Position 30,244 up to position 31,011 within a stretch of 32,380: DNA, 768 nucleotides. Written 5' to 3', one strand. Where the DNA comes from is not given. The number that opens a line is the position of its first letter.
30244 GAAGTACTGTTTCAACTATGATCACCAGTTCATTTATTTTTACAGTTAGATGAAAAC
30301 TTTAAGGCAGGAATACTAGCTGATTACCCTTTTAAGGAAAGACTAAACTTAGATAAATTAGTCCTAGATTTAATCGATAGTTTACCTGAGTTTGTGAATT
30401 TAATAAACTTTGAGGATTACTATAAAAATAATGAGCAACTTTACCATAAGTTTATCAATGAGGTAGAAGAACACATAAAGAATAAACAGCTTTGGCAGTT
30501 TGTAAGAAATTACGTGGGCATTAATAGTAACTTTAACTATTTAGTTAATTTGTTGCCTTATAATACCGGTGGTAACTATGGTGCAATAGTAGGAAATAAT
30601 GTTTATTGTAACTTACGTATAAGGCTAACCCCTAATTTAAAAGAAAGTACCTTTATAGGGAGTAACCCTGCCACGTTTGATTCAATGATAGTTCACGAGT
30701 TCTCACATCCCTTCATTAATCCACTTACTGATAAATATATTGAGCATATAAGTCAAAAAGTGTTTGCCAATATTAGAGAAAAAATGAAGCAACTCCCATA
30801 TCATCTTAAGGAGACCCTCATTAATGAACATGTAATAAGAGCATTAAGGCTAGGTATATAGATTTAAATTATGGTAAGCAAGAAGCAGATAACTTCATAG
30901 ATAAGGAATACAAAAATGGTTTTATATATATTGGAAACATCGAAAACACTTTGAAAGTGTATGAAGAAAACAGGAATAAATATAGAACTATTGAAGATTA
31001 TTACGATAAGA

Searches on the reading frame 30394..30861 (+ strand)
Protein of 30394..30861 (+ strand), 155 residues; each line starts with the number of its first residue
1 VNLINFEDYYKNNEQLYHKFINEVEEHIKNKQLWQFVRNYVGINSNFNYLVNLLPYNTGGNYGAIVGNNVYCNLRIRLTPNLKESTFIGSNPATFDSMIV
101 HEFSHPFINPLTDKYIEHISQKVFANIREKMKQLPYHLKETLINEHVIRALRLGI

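Call 9: search_protein_families(library=pfam, proteins=[window:30394-30861:+], max_evalue=0.00001)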
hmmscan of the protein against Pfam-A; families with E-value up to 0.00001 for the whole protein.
window:30394-30861:+ (155 aa): 1 family
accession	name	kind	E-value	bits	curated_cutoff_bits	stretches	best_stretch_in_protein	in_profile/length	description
PF16286.10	DUF4932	-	2.1e-17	64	28.7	1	5-152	125-274/332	Domain of unknown function (DUF4932)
